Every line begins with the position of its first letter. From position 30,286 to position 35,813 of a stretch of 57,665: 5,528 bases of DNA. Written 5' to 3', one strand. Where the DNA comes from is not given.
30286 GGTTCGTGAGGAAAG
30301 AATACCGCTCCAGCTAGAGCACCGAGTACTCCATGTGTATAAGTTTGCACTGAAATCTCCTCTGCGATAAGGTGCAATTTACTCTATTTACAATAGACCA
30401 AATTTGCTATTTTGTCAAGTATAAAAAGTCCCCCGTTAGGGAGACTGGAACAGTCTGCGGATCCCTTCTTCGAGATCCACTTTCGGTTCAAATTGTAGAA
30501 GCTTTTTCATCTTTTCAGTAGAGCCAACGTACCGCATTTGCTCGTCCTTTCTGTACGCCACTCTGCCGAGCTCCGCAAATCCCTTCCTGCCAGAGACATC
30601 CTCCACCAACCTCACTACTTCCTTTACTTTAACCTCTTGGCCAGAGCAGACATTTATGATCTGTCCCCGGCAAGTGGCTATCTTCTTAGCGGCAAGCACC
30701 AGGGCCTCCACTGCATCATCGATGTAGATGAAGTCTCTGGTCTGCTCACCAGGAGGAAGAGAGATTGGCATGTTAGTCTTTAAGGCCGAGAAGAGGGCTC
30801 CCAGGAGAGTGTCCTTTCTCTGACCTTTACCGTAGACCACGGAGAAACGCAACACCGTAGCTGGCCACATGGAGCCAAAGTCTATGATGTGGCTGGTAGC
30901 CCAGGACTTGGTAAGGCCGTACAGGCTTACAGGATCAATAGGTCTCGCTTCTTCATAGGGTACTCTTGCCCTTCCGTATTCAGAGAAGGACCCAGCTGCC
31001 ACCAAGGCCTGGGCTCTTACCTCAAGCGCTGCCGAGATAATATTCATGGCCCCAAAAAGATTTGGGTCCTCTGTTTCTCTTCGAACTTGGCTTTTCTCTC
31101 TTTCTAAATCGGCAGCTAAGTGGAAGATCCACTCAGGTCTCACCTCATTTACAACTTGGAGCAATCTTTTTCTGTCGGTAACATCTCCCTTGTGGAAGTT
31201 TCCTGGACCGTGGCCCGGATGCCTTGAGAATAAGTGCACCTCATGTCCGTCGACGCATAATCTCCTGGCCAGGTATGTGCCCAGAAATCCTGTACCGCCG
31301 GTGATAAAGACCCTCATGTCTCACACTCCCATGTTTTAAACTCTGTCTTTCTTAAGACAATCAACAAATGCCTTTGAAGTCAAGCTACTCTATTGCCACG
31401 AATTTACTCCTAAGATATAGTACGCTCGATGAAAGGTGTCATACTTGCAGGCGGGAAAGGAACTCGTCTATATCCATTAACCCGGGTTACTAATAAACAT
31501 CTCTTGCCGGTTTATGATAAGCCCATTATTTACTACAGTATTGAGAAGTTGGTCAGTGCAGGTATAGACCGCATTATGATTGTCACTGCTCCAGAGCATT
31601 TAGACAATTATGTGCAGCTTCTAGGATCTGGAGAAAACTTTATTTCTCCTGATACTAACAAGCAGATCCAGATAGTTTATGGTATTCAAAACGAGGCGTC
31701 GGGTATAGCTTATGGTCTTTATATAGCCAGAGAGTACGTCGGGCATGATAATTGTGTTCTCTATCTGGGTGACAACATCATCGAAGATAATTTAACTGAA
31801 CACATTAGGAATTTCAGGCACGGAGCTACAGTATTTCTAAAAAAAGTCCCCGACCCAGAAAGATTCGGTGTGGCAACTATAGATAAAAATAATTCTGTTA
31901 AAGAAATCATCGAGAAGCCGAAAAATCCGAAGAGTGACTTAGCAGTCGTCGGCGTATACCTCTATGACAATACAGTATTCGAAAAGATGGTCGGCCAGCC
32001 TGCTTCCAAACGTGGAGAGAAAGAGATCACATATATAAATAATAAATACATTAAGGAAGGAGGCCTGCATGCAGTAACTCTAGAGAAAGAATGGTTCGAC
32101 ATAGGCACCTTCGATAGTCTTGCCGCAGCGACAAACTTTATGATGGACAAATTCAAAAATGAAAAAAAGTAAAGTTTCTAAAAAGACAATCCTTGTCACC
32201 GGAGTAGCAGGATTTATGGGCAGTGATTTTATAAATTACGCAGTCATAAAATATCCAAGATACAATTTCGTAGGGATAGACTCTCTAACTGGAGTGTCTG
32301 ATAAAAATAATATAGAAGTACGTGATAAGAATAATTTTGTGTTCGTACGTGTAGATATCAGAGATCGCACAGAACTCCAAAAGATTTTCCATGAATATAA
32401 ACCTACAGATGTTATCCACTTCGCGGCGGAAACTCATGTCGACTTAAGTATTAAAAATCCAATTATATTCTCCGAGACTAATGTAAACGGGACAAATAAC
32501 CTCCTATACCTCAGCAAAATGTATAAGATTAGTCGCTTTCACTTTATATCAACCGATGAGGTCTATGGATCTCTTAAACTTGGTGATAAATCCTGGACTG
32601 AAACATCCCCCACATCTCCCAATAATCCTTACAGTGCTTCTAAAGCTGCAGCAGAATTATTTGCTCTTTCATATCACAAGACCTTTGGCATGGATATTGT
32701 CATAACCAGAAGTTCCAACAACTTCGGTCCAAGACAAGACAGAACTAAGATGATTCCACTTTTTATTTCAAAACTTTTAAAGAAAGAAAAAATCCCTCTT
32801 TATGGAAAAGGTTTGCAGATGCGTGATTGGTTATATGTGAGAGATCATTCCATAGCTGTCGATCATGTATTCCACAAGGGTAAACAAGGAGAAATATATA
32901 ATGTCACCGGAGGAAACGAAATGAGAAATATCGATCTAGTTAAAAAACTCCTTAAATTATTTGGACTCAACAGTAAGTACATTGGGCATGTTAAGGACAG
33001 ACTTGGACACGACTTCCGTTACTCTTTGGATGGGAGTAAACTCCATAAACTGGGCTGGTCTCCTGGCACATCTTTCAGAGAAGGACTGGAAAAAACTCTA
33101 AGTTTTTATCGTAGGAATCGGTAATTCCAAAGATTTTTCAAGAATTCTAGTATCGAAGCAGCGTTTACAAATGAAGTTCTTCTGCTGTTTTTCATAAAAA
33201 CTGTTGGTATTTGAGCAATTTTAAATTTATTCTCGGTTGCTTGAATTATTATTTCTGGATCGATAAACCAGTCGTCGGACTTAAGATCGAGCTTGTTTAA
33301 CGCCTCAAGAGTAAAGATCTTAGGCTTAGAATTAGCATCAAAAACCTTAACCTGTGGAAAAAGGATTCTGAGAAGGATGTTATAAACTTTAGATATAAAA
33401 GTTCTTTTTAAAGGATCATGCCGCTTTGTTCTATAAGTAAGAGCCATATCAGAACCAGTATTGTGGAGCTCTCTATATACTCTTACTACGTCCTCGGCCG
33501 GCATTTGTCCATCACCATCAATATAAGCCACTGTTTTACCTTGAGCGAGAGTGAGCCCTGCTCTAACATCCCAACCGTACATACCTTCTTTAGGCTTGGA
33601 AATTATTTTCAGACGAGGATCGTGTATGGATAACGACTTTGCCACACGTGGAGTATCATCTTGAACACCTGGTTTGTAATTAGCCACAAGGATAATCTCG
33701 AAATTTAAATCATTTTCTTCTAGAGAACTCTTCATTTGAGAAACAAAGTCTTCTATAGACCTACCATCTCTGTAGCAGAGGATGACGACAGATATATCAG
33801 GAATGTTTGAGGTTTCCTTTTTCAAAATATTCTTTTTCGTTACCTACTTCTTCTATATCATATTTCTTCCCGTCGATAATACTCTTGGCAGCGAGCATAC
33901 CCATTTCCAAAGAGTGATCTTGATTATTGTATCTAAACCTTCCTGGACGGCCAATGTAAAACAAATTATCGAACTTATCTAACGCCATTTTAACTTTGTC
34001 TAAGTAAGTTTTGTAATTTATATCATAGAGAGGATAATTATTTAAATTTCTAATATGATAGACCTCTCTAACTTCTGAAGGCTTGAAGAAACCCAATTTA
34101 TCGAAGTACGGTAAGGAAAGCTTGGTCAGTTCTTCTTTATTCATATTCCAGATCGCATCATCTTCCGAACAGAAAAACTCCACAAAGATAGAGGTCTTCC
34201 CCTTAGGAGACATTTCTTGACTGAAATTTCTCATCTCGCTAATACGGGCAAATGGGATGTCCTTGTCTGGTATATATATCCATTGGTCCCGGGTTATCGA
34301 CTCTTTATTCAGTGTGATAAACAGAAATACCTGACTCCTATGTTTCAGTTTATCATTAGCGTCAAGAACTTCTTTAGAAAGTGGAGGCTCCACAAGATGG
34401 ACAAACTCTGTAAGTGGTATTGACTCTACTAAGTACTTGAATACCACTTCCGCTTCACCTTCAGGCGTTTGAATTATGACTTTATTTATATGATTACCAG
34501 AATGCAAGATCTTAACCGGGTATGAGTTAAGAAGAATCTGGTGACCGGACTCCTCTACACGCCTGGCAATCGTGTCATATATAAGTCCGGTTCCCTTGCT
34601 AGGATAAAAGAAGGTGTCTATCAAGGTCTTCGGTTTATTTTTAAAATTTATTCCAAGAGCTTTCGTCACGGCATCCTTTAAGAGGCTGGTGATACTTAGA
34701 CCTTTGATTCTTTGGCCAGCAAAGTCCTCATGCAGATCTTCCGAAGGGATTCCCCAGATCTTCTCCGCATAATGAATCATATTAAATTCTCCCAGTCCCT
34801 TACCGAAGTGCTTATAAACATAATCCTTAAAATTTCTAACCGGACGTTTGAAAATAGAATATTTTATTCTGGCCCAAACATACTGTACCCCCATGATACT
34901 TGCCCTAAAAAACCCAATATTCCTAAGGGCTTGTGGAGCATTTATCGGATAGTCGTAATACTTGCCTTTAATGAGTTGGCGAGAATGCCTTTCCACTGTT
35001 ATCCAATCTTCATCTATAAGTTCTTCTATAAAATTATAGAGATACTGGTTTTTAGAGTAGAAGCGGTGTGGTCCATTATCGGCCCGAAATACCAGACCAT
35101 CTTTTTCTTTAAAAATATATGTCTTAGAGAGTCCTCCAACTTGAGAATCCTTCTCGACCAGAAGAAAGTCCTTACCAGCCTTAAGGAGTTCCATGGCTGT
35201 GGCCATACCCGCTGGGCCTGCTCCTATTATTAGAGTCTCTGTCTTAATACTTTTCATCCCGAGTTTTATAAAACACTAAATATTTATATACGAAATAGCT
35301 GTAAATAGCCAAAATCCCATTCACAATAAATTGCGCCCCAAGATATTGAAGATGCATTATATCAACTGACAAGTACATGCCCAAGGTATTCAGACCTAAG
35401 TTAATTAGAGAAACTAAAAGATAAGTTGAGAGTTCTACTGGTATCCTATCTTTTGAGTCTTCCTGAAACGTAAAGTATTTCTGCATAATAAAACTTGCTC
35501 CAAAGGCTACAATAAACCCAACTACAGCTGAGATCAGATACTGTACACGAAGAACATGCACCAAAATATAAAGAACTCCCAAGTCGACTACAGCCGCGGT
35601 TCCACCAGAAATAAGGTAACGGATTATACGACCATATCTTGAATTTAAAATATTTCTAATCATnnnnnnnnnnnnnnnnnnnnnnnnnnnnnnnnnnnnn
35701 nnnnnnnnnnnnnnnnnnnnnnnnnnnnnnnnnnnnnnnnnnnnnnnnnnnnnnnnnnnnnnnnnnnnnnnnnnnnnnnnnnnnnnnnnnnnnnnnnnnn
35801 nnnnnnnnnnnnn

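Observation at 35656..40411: Complete-looking ADP-heptose pathway plus GT9 heptosyltransferase in a lineage not expected to make LPS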

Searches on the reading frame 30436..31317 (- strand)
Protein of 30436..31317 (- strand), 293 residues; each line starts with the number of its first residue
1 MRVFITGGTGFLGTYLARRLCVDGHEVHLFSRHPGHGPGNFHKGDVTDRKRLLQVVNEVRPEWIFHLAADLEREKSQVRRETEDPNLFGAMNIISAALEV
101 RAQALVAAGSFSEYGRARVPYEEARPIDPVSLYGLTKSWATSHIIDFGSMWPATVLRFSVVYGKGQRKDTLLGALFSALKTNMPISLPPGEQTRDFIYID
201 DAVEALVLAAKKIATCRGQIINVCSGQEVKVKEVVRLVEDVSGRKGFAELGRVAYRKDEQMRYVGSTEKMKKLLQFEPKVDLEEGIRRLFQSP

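Call 9: search_protein_families(library=pfam, proteins=[window:30436-31317:-])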
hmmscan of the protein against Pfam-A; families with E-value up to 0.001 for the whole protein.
window:30436-31317:- (293 aa): 6 families
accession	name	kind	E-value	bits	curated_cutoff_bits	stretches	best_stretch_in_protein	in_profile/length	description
PF01370.27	Epimerase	-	2.3e-39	135.7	20.9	1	3-224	1-240/240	NAD dependent epimerase/dehydratase family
PF16363.11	GDP_Man_Dehyd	-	6.9e-33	114.9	27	1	4-288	1-331/332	GDP-mannose 4,6 dehydratase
PF04321.23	RmlD_sub_bind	-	1.7e-16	60.6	27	1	1-182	1-170/287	RmlD substrate binding domain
PF01073.25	3Beta_HSD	-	3.1e-12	46.6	22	1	5-215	2-234/280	3-beta hydroxysteroid dehydrogenase/isomerase family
PF02719.21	Polysacc_synt_2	-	6.4e-12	45.7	20.2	1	44-246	61-251/293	Polysaccharide biosynthesis protein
PF07993.18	NAD_binding_4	-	1.9e-06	27.6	20.1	0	5-26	1-22/258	Male sterility protein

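Call 32: search_protein_families(library=ncbifam, proteins=[window:30436-31317:-], max_evalue=1e-8)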
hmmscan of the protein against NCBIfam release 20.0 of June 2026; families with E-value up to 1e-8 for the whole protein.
window:30436-31317:- (293 aa): 20 families
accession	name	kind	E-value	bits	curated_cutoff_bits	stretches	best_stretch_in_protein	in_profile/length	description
TIGR04180.1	EDH_00030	hypoth_equivalog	1e-26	93.7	475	1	3-280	1-296/297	NAD-dependent 4,6-dehydratase LegB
TIGR01179.1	galE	equivalog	6.2e-25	87.7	262.3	1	3-286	2-318/332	UDP-glucose 4-epimerase GalE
TIGR01181.1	dTDP_gluc_dehyt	equivalog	1.1e-23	83.8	365.1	1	40-288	53-306/321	dTDP-glucose 4,6-dehydratase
NF042422.1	oxyalk_red_OleD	equivalog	1.3e-15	57.6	580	1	1-237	1-245/329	2-alkyl-3-oxoalkanoate reductase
TIGR02197.1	heptose_epim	equivalog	1.5e-15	57.2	274.6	1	4-289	2-309/316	ADP-glyceromanno-heptose 6-epimerase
NF047922.1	GDPFucSynFcl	equivalog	2e-14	53.8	500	1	2-291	4-299/308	GDP-L-fucose synthase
TIGR01214.1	rmlD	equivalog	3.6e-13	49.2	224.05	1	2-167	1-156/285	dTDP-4-dehydrorhamnose reductase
NF058621.1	DiazavRedAvaA7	equivalog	8.3e-13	48.6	400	1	1-215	1-224/304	3-diazoavenalumate denitrifying reductase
NF041015.1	UDPsulfquin_syn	equivalog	8.4e-13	48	575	0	40-124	69-158/384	UDP-sulfoquinovose synthase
TIGR03466.1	HpnA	hypoth_equivalog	1.2e-12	47.4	367.65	1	1-283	1-283/327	hopanoid-associated sugar epimerase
TIGR02622.1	CDP_4_6_dhtase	equivalog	1.9e-12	47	278.45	1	2-289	6-326/352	CDP-glucose 4,6-dehydratase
NF042423.1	oxyalk_red_Shew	equivalog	2e-12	46.8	580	1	2-229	10-244/331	2-alkyl-3-oxoalkanoate reductase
TIGR01472.1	gmd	equivalog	5.3e-12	45.6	415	0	41-147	58-169/342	GDP-mannose 4,6-dehydratase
TIGR01777.1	yfcH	hypoth_equivalog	8.5e-12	45.2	207.35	1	3-250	1-249/292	TIGR01777 family oxidoreductase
NF007490.0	PRK10084.1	subfamily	3.9e-11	42.5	649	0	154-289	190-330/361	dTDP-glucose 4,6-dehydratase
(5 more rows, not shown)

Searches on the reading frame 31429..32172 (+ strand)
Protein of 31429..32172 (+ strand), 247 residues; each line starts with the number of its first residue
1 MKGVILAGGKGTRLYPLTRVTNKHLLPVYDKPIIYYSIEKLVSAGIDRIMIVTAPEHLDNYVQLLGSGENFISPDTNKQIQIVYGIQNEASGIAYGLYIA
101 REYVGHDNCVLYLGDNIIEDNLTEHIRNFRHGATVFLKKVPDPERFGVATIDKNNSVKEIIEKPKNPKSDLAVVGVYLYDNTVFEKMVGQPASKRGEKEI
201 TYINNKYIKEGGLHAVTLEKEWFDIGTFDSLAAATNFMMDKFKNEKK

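Call 9: search_protein_families(library=pfam, proteins=[window:31429-32172:+])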
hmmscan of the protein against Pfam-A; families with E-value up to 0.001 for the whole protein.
window:31429-32172:+ (247 aa): 4 families
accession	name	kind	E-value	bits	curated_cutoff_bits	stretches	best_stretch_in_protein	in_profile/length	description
PF00483.29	NTP_transferase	-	1.3e-56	192.3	21.2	1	2-239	1-243/245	Nucleotidyl transferase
PF12804.13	NTP_transf_3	-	4.5e-12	46.9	27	1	3-124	1-105/160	MobA-like NTP transferase domain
PF01128.25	IspD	-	1.2e-05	25.6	27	1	4-99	4-87/221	2-C-methyl-D-erythritol 4-phosphate cytidylyltransferase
PF02348.25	CTP_transf_3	-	0.00033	20.9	22.6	1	18-78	11-72/217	Cytidylyltransferase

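Call 32: search_protein_families(library=ncbifam, proteins=[window:31429-32172:+], max_evalue=1e-8)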
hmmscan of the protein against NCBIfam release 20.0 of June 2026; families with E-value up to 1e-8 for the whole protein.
window:31429-32172:+ (247 aa): 22 families
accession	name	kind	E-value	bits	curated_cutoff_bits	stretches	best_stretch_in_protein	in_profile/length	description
TIGR01207.1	rmlA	equivalog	2.1e-66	223.9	360.65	1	2-238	1-236/286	glucose-1-phosphate thymidylyltransferase RfbA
TIGR01208.1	rmlA_long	equivalog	4.4e-63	213.3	320.25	1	2-245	1-241/353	glucose-1-phosphate thymidylyltransferase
NF012024.0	PRK15480.1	equivalog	2.4e-58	197.6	588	1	2-239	5-241/292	glucose-1-phosphate thymidylyltransferase RfbA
TIGR03992.1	Arch_glmU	subfamily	5.3e-48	163.8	292.1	1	1-245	1-234/393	bifunctional sugar-1-phosphate nucleotidylyltransferase/acetyltransferase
NF041313.1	UDPGP_AglF_Halo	equivalog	9.9e-36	123.3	400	1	1-233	1-229/234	UTP--glucose-1-phosphate uridylyltransferase AglF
NF041173.1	Sug_nt_acttase_Thmprot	equivalog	4.1e-35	121.5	600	1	1-244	1-233/405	bifunctional sugar-1-phosphate nucleotidylyltransferase/acetyltransferase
TIGR01099.1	galU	equivalog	1.8e-32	113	326.8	2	78-227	92-254/261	UTP--glucose-1-phosphate uridylyltransferase GalU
NF052502.1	man1P_GTase_Rv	exception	3.1e-24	85.5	440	1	2-231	2-223/352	mannose-1-phosphate guanylyltransferase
NF045761.1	NAMPUrTaseMurU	equivalog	1.3e-21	77.5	250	1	1-235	1-224/226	N-acetylmuramate alpha-1-phosphate uridylyltransferase MurU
NF003670.0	PRK05293.1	equivalog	2.4e-20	72.8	470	1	3-235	7-255/382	glucose-1-phosphate adenylyltransferase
TIGR02091.1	glgC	equivalog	8.6e-19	67.8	424.9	1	3-234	3-255/364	glucose-1-phosphate adenylyltransferase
NF007516.0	PRK10122.1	equivalog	1.6e-15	57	534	1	1-127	4-144/297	UTP--glucose-1-phosphate uridylyltransferase GalF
NF009928.0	PRK13389.1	equivalog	1.9e-14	53.5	548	1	2-226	10-267/302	UTP--glucose-1-phosphate uridylyltransferase GalU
NF049965.1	GlMnHpPGnyltfHddC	equivalog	3.1e-14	53.2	300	1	1-189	1-177/221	D-glycero-D-manno-heptose 1-phosphate guanosyltransferase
NF001947.0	PRK00725.1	subfamily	7.7e-14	51.3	470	1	4-195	20-231/426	glucose-1-phosphate adenylyltransferase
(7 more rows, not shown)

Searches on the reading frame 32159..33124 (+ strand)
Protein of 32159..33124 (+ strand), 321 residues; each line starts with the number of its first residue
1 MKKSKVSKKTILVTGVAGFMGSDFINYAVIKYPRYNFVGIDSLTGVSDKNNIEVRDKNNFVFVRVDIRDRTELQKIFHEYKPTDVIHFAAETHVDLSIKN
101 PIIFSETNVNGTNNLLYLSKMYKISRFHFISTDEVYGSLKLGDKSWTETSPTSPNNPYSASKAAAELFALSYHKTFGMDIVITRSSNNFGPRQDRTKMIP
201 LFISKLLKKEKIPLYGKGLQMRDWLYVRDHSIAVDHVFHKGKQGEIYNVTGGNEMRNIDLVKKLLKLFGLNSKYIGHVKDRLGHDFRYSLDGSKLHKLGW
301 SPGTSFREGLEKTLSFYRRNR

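Call 9: search_protein_families(library=pfam, proteins=[window:32159-33124:+])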
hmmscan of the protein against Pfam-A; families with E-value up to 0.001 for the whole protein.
window:32159-33124:+ (321 aa): 6 families
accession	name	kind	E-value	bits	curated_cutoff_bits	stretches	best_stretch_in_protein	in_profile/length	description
PF16363.11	GDP_Man_Dehyd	-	3.1e-69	234.4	27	1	12-313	1-332/332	GDP-mannose 4,6 dehydratase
PF01370.27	Epimerase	-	6.3e-60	203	20.9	1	11-249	1-239/240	NAD dependent epimerase/dehydratase family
PF02719.21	Polysacc_synt_2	-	2e-23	83.5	20.2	1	11-273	1-252/293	Polysaccharide biosynthesis protein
PF04321.23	RmlD_sub_bind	-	5.5e-15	55.6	27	1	10-191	2-154/287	RmlD substrate binding domain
PF01073.25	3Beta_HSD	-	5.6e-15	55.6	22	1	12-233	1-228/280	3-beta hydroxysteroid dehydrogenase/isomerase family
PF07993.18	NAD_binding_4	-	7.5e-13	48.6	20.1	1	84-189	91-208/258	Male sterility protein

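Call 32: search_protein_families(library=ncbifam, proteins=[window:32159-33124:+], max_evalue=1e-8)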
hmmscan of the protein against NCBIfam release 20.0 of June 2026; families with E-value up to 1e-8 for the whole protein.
window:32159-33124:+ (321 aa): 16 families
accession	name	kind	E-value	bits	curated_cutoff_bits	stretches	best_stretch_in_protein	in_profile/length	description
TIGR01181.1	dTDP_gluc_dehyt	equivalog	1.1e-108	363.1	365.1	1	11-321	2-315/321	dTDP-glucose 4,6-dehydratase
NF007582.0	PRK10217.1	equivalog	4.2e-78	262.9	698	1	9-320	2-334/355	dTDP-glucose 4,6-dehydratase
NF007490.0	PRK10084.1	subfamily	1.9e-76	257.4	649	1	11-320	3-337/361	dTDP-glucose 4,6-dehydratase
TIGR04180.1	EDH_00030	hypoth_equivalog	5.6e-38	130.7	475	1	11-271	1-259/297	NAD-dependent 4,6-dehydratase LegB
TIGR01179.1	galE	equivalog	2.6e-32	111.9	262.3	1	11-303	2-310/332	UDP-glucose 4-epimerase GalE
TIGR02622.1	CDP_4_6_dhtase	equivalog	1.2e-24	87.1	278.45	1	8-319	4-332/352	CDP-glucose 4,6-dehydratase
NF011728.1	PRK15181.1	equivalog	1.2e-23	83.7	760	1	6-317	13-337/348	Vi polysaccharide biosynthesis UDP-N-acetylglucosaminuronic acid C-4 epimerase TviC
TIGR01472.1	gmd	equivalog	1.5e-17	63.9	415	1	11-283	3-283/342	GDP-mannose 4,6-dehydratase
NF007956.0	PRK10675.1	subfamily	1.7e-17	63.5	394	1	11-167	3-158/338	UDP-glucose 4-epimerase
NF047922.1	GDPFucSynFcl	equivalog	1.2e-16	61.1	500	1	64-318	36-302/308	GDP-L-fucose synthase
TIGR02197.1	heptose_epim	equivalog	2.2e-15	56.7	274.6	1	11-271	1-263/316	ADP-glyceromanno-heptose 6-epimerase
TIGR03466.1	HpnA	hypoth_equivalog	3.1e-15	55.9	367.65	1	10-272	2-250/327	hopanoid-associated sugar epimerase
TIGR01214.1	rmlD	equivalog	8.7e-14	51.3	224.05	1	10-194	1-156/285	dTDP-4-dehydrorhamnose reductase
TIGR03589.1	PseB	equivalog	1.3e-13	50.6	407.75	1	7-266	3-242/324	UDP-N-acetylglucosamine 4,6-dehydratase (inverting)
NF008872.0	PRK11908.1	equivalog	9.1e-12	44.7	294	1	9-276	2-279/349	bifunctional UDP-4-keto-pentose/UDP-xylose synthase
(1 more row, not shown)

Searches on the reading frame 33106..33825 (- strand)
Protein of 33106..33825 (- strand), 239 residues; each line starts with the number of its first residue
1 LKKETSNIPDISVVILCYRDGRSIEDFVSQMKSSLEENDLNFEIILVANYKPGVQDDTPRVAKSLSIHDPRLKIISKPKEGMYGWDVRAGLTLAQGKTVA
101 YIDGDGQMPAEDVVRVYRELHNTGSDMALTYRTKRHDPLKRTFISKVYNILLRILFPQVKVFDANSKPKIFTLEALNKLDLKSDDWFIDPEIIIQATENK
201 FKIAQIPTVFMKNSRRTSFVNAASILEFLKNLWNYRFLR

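Call 9: search_protein_families(library=pfam, proteins=[window:33106-33825:-])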
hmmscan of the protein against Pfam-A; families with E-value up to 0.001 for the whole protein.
window:33106-33825:- (239 aa): 1 family
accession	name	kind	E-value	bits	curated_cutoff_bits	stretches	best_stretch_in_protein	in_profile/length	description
PF00535.33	Glycos_transf_2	-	1.2e-13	51.8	23.3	1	12-145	1-128/168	Glycosyl transferase family 2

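Call 32: search_protein_families(library=ncbifam, proteins=[window:33106-33825:-], max_evalue=1e-8)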
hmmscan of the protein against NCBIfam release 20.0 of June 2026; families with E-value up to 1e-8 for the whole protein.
window:33106-33825:- (239 aa): 4 families
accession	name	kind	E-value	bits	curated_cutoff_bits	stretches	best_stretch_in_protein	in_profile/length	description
NF047588.1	GlcsyltransPgfSStrep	equivalog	7.4e-11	41.8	500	1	11-179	3-167/308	glycosyltransferase PgfS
NF007986.1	PRK10714.1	equivalog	3.9e-10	39.3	529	1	6-153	3-147/316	undecaprenyl-phosphate 4-deoxy-4-formamido-L-arabinose transferase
TIGR03937.1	PgaC_IcaA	equivalog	1.9e-09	37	422.3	1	3-112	39-142/407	poly-beta-1,6-N-acetyl-D-glucosamine synthase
TIGR04182.1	glyco_TIGR04182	equivalog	7.6e-09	35.4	325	1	11-215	2-195/293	S-layer glycoprotein N-glycosyltransferase AglJ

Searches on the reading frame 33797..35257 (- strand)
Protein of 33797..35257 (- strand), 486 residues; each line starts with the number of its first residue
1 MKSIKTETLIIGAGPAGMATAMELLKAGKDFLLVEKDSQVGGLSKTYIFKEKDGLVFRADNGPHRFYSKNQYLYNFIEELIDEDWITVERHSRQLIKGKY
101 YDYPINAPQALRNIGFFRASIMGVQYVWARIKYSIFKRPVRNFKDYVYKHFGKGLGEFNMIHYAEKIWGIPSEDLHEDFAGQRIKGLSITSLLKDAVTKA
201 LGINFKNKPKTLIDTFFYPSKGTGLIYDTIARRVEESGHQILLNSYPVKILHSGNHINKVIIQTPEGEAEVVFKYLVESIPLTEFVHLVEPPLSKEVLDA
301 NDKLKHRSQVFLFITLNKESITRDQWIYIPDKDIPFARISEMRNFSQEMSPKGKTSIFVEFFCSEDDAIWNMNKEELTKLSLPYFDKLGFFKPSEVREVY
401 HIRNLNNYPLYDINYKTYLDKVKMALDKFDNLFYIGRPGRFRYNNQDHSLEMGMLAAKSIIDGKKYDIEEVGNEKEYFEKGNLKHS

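Call 9: search_protein_families(library=pfam, proteins=[window:33797-35257:-])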
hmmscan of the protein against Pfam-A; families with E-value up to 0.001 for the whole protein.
window:33797-35257:- (486 aa): 10 families
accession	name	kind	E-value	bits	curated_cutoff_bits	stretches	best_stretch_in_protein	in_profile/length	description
PF01593.30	Amino_oxidase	-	1.4e-14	54.7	19.8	1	16-388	2-364/443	Flavin containing amine oxidoreductase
PF13450.12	NAD_binding_8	-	1.2e-12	48.3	21.9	1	10-80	1-68/68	NAD(P)-binding Rossmann-like domain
PF03275.19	GLF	-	4.5e-09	36.8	26.3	1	302-385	99-183/203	UDP-galactopyranose mutase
PF12831.13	FAD_oxidored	-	5.3e-08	33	27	1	9-44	3-38/416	FAD dependent oxidoreductase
PF01494.25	FAD_binding_3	-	9.7e-08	32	22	1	5-48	1-44/349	FAD binding domain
PF00890.30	FAD_binding_2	-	6.8e-06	26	20.4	1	8-42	2-36/414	FAD binding domain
PF01266.30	DAO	-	1.7e-05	25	27.9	1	9-43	3-38/353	FAD dependent oxidoreductase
PF13738.12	Pyr_redox_3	-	2.4e-05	24.2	30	1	9-40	1-32/305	Pyridine nucleotide-disulphide oxidoreductase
PF03486.20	HI0933_like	-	9.6e-05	22.4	50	1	7-41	2-36/244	HI0933-like protein Rossmann domain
PF07992.20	Pyr_redox_2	-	0.00027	20.9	26.1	1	8-39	3-34/291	Pyridine nucleotide-disulphide oxidoreductase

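Call 32: search_protein_families(library=ncbifam, proteins=[window:33797-35257:-], max_evalue=1e-8)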
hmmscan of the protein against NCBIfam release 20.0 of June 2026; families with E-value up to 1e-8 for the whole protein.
window:33797-35257:- (486 aa): 8 families
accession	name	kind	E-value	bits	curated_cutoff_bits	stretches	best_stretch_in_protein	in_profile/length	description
NF005548.0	PRK07208.1-4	equivalog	2.3e-120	402.5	389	1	5-481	3-471/488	hypothetical protein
NF005545.0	PRK07208.1-1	equivalog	4.4e-103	345.3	451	1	3-482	5-484/504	hypothetical protein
NF005547.0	PRK07208.1-3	equivalog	1.6e-88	297.5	380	1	6-463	5-445/465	hypothetical protein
NF005546.0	PRK07208.1-2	equivalog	6.3e-87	292.3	418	2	81-480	107-524/527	hypothetical protein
NF005549.0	PRK07208.1-5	equivalog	4.6e-57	193.7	587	2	85-290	112-317/534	hypothetical protein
NF005560.0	PRK07233.1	equivalog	2.7e-31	108.9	252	1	216-461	191-425/435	hypothetical protein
TIGR00031.1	UDP-GALP_mutase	equivalog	2.1e-13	50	303.75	1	8-180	4-172/378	UDP-galactopyranose mutase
TIGR02734.1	crtI_fam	subfamily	2e-09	36.7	238.1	0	9-64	2-52/504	phytoene desaturase family protein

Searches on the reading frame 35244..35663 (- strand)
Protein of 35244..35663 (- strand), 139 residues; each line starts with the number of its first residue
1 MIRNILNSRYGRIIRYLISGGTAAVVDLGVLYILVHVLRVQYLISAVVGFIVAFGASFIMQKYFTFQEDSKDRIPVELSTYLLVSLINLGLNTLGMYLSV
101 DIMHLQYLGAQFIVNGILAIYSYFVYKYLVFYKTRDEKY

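Call 3: search_protein_families(library=pfam, proteins=[window:35244-35663:-])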
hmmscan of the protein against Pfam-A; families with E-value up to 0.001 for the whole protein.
window:35244-35663:- (139 aa): 1 family
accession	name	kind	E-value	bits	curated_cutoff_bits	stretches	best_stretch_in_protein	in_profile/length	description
PF04138.20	GtrA_DPMS_TM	-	5.8e-25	88.2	26.1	1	15-131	1-117/117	GtrA/DPMS, transmembrane domain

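Call 4: search_protein_families(library=ncbifam, proteins=[window:35244-35663:-])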
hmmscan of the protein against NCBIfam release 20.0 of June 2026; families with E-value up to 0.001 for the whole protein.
window:35244-35663:- (139 aa): 0 families
